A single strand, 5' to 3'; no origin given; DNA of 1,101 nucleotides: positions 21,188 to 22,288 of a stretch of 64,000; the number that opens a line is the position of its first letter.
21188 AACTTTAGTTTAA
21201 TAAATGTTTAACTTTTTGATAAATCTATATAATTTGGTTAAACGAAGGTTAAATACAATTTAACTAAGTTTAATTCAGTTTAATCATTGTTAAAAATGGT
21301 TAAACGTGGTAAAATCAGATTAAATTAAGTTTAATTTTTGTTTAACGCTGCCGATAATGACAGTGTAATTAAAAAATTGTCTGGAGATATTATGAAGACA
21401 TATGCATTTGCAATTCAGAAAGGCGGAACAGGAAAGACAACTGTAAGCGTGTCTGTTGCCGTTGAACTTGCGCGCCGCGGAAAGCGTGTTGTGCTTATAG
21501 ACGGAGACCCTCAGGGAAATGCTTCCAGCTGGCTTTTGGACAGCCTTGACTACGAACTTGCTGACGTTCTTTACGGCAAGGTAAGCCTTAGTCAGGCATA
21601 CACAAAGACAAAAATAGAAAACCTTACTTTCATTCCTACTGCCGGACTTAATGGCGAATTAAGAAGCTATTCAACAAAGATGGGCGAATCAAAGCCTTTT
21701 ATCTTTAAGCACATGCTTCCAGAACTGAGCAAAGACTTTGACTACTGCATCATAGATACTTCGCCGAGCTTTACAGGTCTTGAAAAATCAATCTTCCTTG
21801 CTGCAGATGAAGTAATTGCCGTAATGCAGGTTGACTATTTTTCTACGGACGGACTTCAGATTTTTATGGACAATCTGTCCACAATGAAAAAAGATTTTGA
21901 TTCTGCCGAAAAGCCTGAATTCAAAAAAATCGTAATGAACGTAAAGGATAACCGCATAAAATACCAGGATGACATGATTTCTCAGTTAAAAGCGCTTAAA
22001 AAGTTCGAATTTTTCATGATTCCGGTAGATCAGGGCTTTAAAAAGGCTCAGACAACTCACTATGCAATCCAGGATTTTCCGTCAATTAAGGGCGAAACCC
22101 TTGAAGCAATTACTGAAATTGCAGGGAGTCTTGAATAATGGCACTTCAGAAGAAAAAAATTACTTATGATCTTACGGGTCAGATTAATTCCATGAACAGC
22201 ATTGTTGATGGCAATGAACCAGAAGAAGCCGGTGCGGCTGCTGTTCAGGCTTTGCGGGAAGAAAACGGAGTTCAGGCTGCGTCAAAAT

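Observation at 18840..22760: Plasmid-type origin (iterons + Rep_3 + type Ib par) apparently driving a chromosome-like replicon: candidate treponemal chromid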

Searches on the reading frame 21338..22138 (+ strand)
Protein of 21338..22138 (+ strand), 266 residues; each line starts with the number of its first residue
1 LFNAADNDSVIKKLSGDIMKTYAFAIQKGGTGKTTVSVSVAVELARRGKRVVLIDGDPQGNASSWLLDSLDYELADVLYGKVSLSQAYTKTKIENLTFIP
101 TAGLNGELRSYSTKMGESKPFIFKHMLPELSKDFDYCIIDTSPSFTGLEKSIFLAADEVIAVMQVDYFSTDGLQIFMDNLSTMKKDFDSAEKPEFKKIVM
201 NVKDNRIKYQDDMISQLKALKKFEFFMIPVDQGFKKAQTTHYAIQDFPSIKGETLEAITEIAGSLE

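Call 5: search_protein_families(library=pfam, proteins=[window:21338-22138:+], max_evalue=0.01)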
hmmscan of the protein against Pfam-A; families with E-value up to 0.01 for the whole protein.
window:21338-22138:+ (266 aa): 10 families
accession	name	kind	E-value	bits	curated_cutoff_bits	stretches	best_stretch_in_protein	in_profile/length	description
PF13614.12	AAA_31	-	1.3e-36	126.7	27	1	19-187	1-171/177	AAA domain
PF01656.29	CbiA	-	2.9e-18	66.5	25.4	1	23-240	2-121/125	CobQ/CobB/MinD/ParA nucleotide binding domain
PF02374.21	ArsA_ATPase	-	1.1e-09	38.4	24.3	1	27-143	8-134/305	Anion-transporting ATPase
PF10609.15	ParA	-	6.1e-08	32.8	27.1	1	21-76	5-56/246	NUBPL iron-transfer P-loop NTPase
PF09140.17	MipZ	-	7.4e-08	32.4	20.7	1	24-167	5-133/262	ATPase MipZ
PF00142.24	Fer4_NifH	-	8.9e-06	25.8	25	1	27-71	7-51/271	4Fe-4S iron sulfur cluster binding proteins, NifH/frxC family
PF06564.18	CBP_BcsQ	-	2.6e-05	24.3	21.3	1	26-167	8-149/234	Cellulose biosynthesis protein BcsQ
PF07015.17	VirC1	-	3.9e-05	23.5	24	1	19-65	1-47/231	VirC1 protein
PF16575.11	CLP1_P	-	0.00011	22.5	26.6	1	30-215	4-183/188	mRNA cleavage and polyadenylation factor CLP1 P-loop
PF25199.1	nSTAND_NTPase5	-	0.0014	18.9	34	0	21-66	42-90/145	Novel STAND NTPase 5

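Call 26: search_dna_similar(query=window:21338-22138:+, collection=plasmids, mode=protein, max_rows=12)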
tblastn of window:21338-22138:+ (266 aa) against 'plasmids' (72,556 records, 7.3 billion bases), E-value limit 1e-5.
The search stops at 5000 records and this limit was reached: more records match than are counted here, and every count below describes the 5000 best-scoring records only.
Records with a match: at least 5000; places in all: 5358; records where one place covers at least 80% of the query: 899.
Best place of each record, by identity: <60% 5000.
By first word of the organism name: Enterococcus 649; Lactiplantibacillus 270; Enterobacter 226; Borreliella 218; Acinetobacter 179; Xanthomonas 172; Bacillus 162; Piscirickettsia 157; Escherichia 143; Clostridium 126; and 377 more.
By predicted mobility (MOB-suite, as given by PLSDB): non-mobilizable 2317; mobilizable 1351; conjugative 1332.
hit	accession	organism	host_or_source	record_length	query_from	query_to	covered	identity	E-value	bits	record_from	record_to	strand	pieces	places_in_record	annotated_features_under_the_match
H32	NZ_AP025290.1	Treponema saccharophilum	-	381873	18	266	94%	46.0%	5e-64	223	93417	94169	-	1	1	ParA family protein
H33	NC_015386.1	Treponema succinifaciens DSM 2489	colon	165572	19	262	92%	46.2%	2e-58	207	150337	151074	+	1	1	AAA family ATPase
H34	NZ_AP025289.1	Treponema saccharophilum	-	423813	19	265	93%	36.3%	2e-40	155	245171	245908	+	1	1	ParA family protein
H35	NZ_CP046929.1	Brachyspira hyodysenteriae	Sus scrofa domesticus,Fecal swab,feces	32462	17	265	94%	35.1%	1e-35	141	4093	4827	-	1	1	ParA family protein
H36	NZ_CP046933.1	Brachyspira hyodysenteriae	Sus scrofa domesticus,Fecal swab,feces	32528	17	265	94%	35.1%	1e-35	141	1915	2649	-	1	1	ParA family protein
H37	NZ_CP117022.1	Brachyspira hyodysenteriae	pig,faecal swab,feces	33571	17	265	94%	35.1%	2e-35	140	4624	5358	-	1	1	ParA family protein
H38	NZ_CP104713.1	Brachyspira hyodysenteriae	pig,faecal swab,feces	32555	17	265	94%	35.1%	3e-35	140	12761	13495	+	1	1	ParA family protein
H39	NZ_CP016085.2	Brachyspira hyodysenteriae ATCC 27164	Sus scrofa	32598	17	265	94%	35.1%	3e-35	140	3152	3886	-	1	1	ParA family protein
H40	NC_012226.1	Brachyspira hyodysenteriae WA1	-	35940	17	265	94%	35.1%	3e-35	140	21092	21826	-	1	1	ParA family protein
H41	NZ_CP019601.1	Brachyspira hyodysenteriae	pig,plasmid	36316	17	265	94%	35.1%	3e-35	140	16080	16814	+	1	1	ParA family protein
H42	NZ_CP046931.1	Brachyspira hyodysenteriae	Sus scrofa domesticus,Fecal swab,feces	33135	17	265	94%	35.1%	3e-35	140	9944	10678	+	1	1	ParA family protein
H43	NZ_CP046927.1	Brachyspira hyodysenteriae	Sus scrofa domesticus,Fecal swab,feces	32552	17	265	94%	35.1%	5e-35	139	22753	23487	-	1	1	ParA family protein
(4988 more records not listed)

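Call 27: get_annotated_region(hit=H32, flank=9000)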
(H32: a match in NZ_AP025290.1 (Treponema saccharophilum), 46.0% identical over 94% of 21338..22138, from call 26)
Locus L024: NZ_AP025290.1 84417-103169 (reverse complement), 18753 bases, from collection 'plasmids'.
description: Treponema saccharophilum strain JCM 32279 plasmid pTS2, complete sequence
organism: Treponema saccharophilum (NCBI taxid 165)
taxonomy: Bacteria; Spirochaetota; Spirochaetia; Spirochaetales; Treponemataceae; Treponema; Treponema saccharophilum
host: -; source: -; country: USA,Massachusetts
typing (MOB-suite, as given by PLSDB): non-mobilizable
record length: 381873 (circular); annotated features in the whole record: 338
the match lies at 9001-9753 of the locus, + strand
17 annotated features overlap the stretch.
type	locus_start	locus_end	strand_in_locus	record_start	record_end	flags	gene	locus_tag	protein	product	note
CDS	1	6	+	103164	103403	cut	-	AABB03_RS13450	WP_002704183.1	hypothetical protein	-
CDS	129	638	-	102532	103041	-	-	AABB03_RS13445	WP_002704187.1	hemerythrin family protein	-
CDS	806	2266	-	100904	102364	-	-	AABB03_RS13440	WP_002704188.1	glycoside-pentoside-hexuronide (GPH):cation symporter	GO:0008643 - carbohydrate transport [Evidence IEA]; GO:0006812 - monoatomic cation transport [Evidence IEA]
CDS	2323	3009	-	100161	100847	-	-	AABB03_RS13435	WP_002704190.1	TetR/AcrR family transcriptional regulator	-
CDS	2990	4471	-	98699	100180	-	-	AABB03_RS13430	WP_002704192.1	hypothetical protein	-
CDS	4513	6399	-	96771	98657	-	-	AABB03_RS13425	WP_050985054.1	glycoside hydrolase family 36 protein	-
CDS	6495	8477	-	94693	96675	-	-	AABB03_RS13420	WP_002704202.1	hypothetical protein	-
CDS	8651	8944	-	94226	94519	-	-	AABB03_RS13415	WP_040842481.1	hypothetical protein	-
CDS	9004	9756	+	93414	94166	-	-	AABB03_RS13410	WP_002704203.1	ParA family protein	-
CDS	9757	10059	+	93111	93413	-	-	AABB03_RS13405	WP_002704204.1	hypothetical protein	-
CDS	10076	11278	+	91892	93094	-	-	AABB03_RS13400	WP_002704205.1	hypothetical protein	-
CDS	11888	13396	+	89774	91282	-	galT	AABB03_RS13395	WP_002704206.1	UDP-glucose--hexose-1-phosphate uridylyltransferase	GO:0019388 - galactose catabolic process [Evidence IEA]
CDS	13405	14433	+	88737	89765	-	-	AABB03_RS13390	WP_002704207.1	aldose epimerase family protein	GO:0005975 - carbohydrate metabolic process [Evidence IEA]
CDS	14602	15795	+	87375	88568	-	-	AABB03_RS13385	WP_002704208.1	galactokinase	GO:0046835 - carbohydrate phosphorylation [Evidence IEA]; GO:0006012 - galactose metabolic process [Evidence IEA]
CDS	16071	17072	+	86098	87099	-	-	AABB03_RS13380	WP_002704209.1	LacI family DNA-binding transcriptional regulator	GO:0006351 - DNA-templated transcription [Evidence IEA]; GO:0045892 - negative regulation of DNA-templated ...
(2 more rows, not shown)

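Call 28: get_annotated_region(hit=H33, flank=9000)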
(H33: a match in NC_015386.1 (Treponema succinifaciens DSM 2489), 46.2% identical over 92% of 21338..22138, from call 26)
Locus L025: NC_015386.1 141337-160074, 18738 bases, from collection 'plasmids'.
description: Treponema succinifaciens DSM 2489 plasmid pTRESU01, complete sequence
organism: Treponema succinifaciens DSM 2489 (NCBI taxid 869209)
taxonomy: Bacteria; Spirochaetota; Spirochaetia; Spirochaetales; Treponemataceae; Treponema; Treponema succinifaciens; Treponema succinifaciens DSM 2489
host: -; source: colon; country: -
typing (MOB-suite, as given by PLSDB): non-mobilizable; mating-pair formation MPF_T
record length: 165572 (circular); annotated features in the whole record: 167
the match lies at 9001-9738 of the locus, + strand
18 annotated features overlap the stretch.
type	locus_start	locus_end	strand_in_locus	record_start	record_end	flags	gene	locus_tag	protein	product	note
CDS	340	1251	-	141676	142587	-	-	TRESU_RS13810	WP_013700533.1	IS1595 family transposase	-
CDS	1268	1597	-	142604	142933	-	-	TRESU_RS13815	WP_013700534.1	hypothetical protein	-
CDS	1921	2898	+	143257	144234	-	-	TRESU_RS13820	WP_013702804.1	hypothetical protein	-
CDS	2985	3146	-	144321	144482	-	-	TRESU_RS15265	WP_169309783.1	hypothetical protein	-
CDS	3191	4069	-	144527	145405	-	-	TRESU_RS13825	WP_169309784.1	hypothetical protein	-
CDS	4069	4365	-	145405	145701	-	-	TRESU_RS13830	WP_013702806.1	hypothetical protein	-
CDS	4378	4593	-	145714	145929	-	-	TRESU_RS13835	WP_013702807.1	hypothetical protein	-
CDS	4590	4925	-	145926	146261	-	-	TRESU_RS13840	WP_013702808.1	hypothetical protein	-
CDS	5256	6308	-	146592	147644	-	-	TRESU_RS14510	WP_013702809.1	hypothetical protein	-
CDS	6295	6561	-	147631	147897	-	-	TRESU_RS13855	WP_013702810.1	hypothetical protein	-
CDS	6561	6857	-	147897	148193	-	-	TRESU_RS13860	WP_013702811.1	hypothetical protein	-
CDS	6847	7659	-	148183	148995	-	-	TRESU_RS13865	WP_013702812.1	ParB N-terminal domain-containing protein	-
CDS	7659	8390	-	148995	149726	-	-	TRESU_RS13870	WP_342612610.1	ParA family protein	-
CDS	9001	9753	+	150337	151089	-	-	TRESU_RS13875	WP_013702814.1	AAA family ATPase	-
CDS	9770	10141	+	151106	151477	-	-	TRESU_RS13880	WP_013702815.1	hypothetical protein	-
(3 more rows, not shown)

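Call 29: get_annotated_region(hit=H34, flank=9000)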
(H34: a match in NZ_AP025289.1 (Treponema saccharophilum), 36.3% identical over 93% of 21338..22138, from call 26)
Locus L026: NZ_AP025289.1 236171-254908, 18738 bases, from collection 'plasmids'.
description: Treponema saccharophilum strain JCM 32279 plasmid pTS1, complete sequence
organism: Treponema saccharophilum (NCBI taxid 165)
taxonomy: Bacteria; Spirochaetota; Spirochaetia; Spirochaetales; Treponemataceae; Treponema; Treponema saccharophilum
host: -; source: -; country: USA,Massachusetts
typing (MOB-suite, as given by PLSDB): non-mobilizable
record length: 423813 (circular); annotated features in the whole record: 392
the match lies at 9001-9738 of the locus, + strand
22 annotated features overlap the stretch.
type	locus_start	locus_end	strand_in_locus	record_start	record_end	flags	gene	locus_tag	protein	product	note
CDS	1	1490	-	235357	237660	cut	-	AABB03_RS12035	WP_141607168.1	hypothetical protein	-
CDS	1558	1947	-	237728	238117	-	-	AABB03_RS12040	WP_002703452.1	hypothetical protein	-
CDS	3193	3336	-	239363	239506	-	-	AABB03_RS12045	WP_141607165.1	CsgG/HfaB family protein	-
CDS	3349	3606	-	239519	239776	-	-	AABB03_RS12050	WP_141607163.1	hypothetical protein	-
CDS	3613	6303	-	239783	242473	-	ppdK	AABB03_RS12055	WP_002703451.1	pyruvate, phosphate dikinase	GO:0015976 - carbon utilization [Evidence IEA]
CDS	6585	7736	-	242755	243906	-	fucO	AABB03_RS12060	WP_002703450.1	lactaldehyde reductase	-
CDS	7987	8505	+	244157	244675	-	-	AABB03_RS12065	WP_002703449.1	GNAT family N-acetyltransferase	-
CDS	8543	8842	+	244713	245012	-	-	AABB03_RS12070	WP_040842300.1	hypothetical protein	-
CDS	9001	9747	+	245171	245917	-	-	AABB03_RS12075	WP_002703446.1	ParA family protein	-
CDS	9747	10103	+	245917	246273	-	-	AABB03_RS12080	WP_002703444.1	hypothetical protein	-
CDS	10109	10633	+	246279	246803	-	-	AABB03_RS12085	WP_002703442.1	hypothetical protein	-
CDS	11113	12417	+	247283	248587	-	-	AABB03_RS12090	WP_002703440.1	helix-turn-helix domain-containing protein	-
CDS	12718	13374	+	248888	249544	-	-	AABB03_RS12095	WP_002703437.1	MmcQ/YjbR family DNA-binding protein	-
CDS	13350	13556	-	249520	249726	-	-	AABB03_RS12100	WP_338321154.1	hypothetical protein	-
CDS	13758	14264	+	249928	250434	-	-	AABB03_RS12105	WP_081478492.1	Eco47II family restriction endonuclease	GO:0009307 - DNA restriction-modification system [Evidence IEA]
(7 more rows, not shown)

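Call 30: search_protein_families(library=pfam, proteins=[L024:10076-11278:+, L025:10145-11158:+, L026:10109-10633:+, L026:11113-12417:+, L024:9757-10059:+, L025:9770-10141:+, L026:9747-10103:+], max_evalue=0.1)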
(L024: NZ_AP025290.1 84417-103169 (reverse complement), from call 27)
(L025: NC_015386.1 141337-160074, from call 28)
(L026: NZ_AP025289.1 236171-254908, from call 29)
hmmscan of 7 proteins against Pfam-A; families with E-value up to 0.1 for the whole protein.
L024:10076-11278:+ (400 aa): 0 families

L025:10145-11158:+ (337 aa): 2 families
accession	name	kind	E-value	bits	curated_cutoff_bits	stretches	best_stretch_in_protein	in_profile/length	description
PF04796.18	RepA_C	-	3.9e-06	27.7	26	1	204-250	118-165/181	Plasmid encoded RepA protein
PF12580.14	TPPII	-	0.034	14.1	29.7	1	148-174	87-113/187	Tripeptidyl peptidase II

L026:10109-10633:+ (174 aa): 0 families

L026:11113-12417:+ (434 aa): 18 families
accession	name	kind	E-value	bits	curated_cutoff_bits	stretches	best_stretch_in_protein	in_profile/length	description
PF13730.12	HTH_36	-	6.8e-16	58.2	25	2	122-176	2-55/55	Helix-turn-helix domain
PF01978.25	TrmB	-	1e-07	32.1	25.6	1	56-81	33-58/68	Sugar-specific transcriptional regulator TrmB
PF01047.28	MarR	-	1.5e-07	31.7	24.6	1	157-182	28-53/59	MarR family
PF21984.2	DnaD_N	-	1.9e-07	31.6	27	1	18-92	11-83/101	DnaD N-terminal domain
PF13545.12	HTH_Crp_2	-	1.6e-06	28.4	27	1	143-184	18-59/70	Crp-like helix-turn-helix domain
PF24101.1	eWH_GTF3C1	-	2.4e-06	27.7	30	1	54-91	40-80/110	GTF3C1, extended winged-helix domain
PF13551.12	HTH_29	-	9.6e-06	26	28.1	0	153-176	19-42/64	Winged helix-turn helix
PF03551.20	PadR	-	6.3e-05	23.3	27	1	60-92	32-65/75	Transcriptional regulator PadR-like family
PF08279.18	HTH_11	-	0.0019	18.5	25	0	57-75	27-44/55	HTH domain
PF22381.2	Staph_reg_Sar_Rot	-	0.004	17.7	27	0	158-182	40-64/85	Transcriptional regulator SarA/Rot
PF01475.25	FUR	-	0.007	16.9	23.1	0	56-81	40-65/121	Ferric uptake regulator family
PF25213.1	HVO_A0261_N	-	0.0073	16.6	35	0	154-178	32-56/86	HVO_A0261 N-terminal domain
PF00392.27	GntR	-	0.0089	16.1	27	0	56-78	35-57/64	Bacterial regulatory proteins, gntR family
PF13463.12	HTH_27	-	0.011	16.4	22.2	0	154-181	26-53/68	Winged helix DNA-binding domain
PF12802.13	MarR_2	-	0.013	16.1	27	0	159-178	33-52/61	MarR family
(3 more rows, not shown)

L024:9757-10059:+ (100 aa): 1 family
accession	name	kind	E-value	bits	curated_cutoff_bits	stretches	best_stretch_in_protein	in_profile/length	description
PF23807.1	RHH_10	-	1.3e-05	25.8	27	1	23-77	4-58/84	Ribbon-helix-helix protein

L025:9770-10141:+ (123 aa): 2 families
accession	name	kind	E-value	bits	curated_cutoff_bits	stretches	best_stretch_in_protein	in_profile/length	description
PF10723.15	RepB-RCR_reg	-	0.0037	17.6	21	1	55-99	28-72/81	Replication regulatory protein RepB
PF16919.11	PknG_rubred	-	0.023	15.1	28.5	1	70-93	24-47/74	Protein kinase G rubredoxin domain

L026:9747-10103:+ (118 aa): 0 families

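Call 58: find_related_loci(query=A2, collection=genome_contigs, flank=6000)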
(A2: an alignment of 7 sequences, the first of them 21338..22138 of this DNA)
Query A2 (266 aa) in genome_contigs; peptide patterns used: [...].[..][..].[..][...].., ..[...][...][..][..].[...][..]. (x = any residue, [..] = any of these).
328 stretches matched a pattern; 242 encode a relative of the query (tblastn E <= 1e-3); the best 80 are kept; 80 distinct loci.
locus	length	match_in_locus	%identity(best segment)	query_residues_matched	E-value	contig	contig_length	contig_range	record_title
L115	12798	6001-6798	100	1-266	8e-179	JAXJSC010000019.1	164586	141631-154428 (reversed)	MAG: Treponema sp. isolate DOME_MAG_3598 3598_C0229_k141_347970, whole genome shotgun sequence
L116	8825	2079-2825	94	18-266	3e-159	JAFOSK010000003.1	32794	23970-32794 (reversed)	MAG: Treponema sp. isolate RGIG756 Dairy_cattle_Omasum-5__c34501, whole genome shotgun sequence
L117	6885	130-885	83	14-265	1e-144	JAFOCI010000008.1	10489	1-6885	MAG: Treponema sp. isolate RGIG338 Dairy_cattle_Colon-2__c27115, whole genome shotgun sequence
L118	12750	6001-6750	78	16-265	5e-132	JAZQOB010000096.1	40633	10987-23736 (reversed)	MAG: Treponema sp. isolate T1900045243_TH20190013.MAGScoT_cleanbin_000072 SGB_5595_k141_2217691, whole genome shotgun se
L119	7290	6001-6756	77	14-265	3e-132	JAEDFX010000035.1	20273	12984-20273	MAG: Treponema sp. isolate MAG095 NODE_1691_length_20273_cov_21.339104, whole genome shotgun sequence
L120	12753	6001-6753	50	16-266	1e-82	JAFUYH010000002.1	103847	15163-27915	MAG: Treponema sp. isolate RGIG4936 Roe_deer_Rumen-3__c308, whole genome shotgun sequence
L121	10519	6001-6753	50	16-266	2e-82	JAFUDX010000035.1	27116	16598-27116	MAG: Treponema sp. isolate RGIG4406 Roe_deer_Omasum-2__c2494, whole genome shotgun sequence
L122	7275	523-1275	50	16-266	1e-80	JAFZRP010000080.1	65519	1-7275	MAG: Treponema sp. isolate RGIG8034 Water_buffalos_Rumen-1__c772475, whole genome shotgun sequence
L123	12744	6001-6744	49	19-266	2e-80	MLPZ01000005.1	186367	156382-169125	MAG: Treponema sp. CETP13 contig169, whole genome shotgun sequence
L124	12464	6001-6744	49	19-266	6e-80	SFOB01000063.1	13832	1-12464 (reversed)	MAG: Treponema sp. isolate W3P1.029 Contig1062, whole genome shotgun sequence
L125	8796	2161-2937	51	16-266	2e-79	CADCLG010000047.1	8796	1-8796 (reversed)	MAG: uncultured Spirochaetaceae bacterium isolate RUG14753 genome assembly, contig: RUG14753_asm_47, whole genome shotgu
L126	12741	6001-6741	49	19-266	3e-79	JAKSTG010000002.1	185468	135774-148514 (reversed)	MAG: Treponema sp. isolate Horse_feces301 MAG301_2, whole genome shotgun sequence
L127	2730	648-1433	50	13-266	8e-80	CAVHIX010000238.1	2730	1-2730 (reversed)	Anaerovoracaceae bacterium isolate H07651-L1_cleanbin_000007 genome assembly, contig: Spades_H07651-L1_contig_5170, whol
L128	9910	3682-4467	50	13-266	3e-78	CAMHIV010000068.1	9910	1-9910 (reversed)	MAG: uncultured Treponema sp. isolate SRR11784285_bin.9_metaWRAP_v1.3_MAG genome assembly, contig: ERZ12202772.5253, who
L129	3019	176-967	50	11-266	2e-79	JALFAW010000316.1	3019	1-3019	MAG: Spirochaetia bacterium isolate SUG513 k141_344943, whole genome shotgun sequence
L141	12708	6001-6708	47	16-251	9e-75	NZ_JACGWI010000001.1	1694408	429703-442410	Treponema pectinovorum strain ATCC 33768 1, whole genome shotgun sequence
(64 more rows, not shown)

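Call 65: search_protein_families(library=pfam, alignment_id=A3, max_evalue=0.01)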
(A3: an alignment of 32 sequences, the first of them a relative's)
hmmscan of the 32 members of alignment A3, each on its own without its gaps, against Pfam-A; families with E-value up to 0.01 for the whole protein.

A. member 1, L025:10145-11158:+ (337 aa): 1 family
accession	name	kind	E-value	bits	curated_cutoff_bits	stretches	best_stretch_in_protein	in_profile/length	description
PF04796.18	RepA_C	-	3.9e-06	27.7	26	1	204-250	118-165/181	Plasmid encoded RepA protein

B. families by the number of members that match (of 32 scanned): 6 families
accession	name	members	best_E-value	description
PF04796.18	RepA_C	20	1.8e-08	Plasmid encoded RepA protein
PF02195.25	ParB_N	3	0.00075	ParB N-terminal domain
PF13384.12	HTH_23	3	0.0028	Homeodomain-like domain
PF08281.18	Sigma70_r4_2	2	0.0024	Sigma-70, region 4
PF07506.17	RepB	2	0.0035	RepB plasmid partitioning protein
PF19807.5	DUF6290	1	0.0002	Family of unknown function (DUF6290)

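Call 90: search_protein_families(library=ncbifam, proteins=[window:21392-22138:+], max_evalue=0.001)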
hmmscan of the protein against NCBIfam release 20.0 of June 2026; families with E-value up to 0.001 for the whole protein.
window:21392-22138:+ (248 aa): 28 families (the best 25 are shown)
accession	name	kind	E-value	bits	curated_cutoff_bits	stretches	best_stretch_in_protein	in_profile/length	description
NF041546.1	ParA_partition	equivalog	2e-21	76.5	180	2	4-48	2-46/203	ParA family partition ATPase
TIGR01007.1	eps_fam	subfamily_domain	3.4e-19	69.2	108.05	1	2-147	18-160/204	polysaccharide biosynthesis tyrosine autokinase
NF041283.1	PrgP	equivalog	8.4e-17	61.4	400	1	6-195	7-204/297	ParA superfamily DNA segregation protein PrgP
TIGR01968.1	minD_bact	equivalog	2.1e-15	56.8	212.9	1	10-152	10-148/261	septum site-determining protein MinD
TIGR01969.1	minD_arch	subfamily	4.9e-15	55.4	201.75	1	5-157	4-151/251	cell division ATPase MinD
TIGR00345.1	GET3_arsA_TRC40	subfamily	3.1e-12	46.6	135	1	10-127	5-137/299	TRC40/GET3/ArsA family transport-energizing ATPase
TIGR03453.1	partition_RepA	equivalog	2.8e-11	42.9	348.45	1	9-202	112-324/387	plasmid partitioning protein RepA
TIGR03371.1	cellulose_yhjQ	equivalog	2.8e-09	36.8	157.85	1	6-201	6-194/246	cellulose biosynthesis protein BcsQ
TIGR04291.1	arsen_driv_ArsA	equivalog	3.1e-09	36.1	650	1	3-47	4-48/565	arsenical pump-driving ATPase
NF008079.0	PRK10818.1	equivalog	4.7e-09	36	508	1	9-204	10-202/270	septum site-determining protein MinD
TIGR03018.1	pepcterm_TyrKin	hypoth_equivalog_domain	1.1e-08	34.7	230.65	1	12-155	46-189/207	XrtA-associated tyrosine autokinase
NF010259.0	PRK13705.1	equivalog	1.9e-08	33.7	725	1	5-172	110-291/388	plasmid-partitioning protein SopA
NF008568.0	PRK11519.1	equivalog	2.4e-08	32.6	1068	1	12-128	537-648/720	tyrosine-protein kinase Wzc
NF047398.1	AAA_KGGVGR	domain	4.5e-08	33.6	90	1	1-67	2-72/190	KGGVGR-motif variant AAA ATPase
NF053622.1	ATPseBagAMYCTU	equivalog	8.5e-07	28.7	400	1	9-45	14-51/325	ATPase BagA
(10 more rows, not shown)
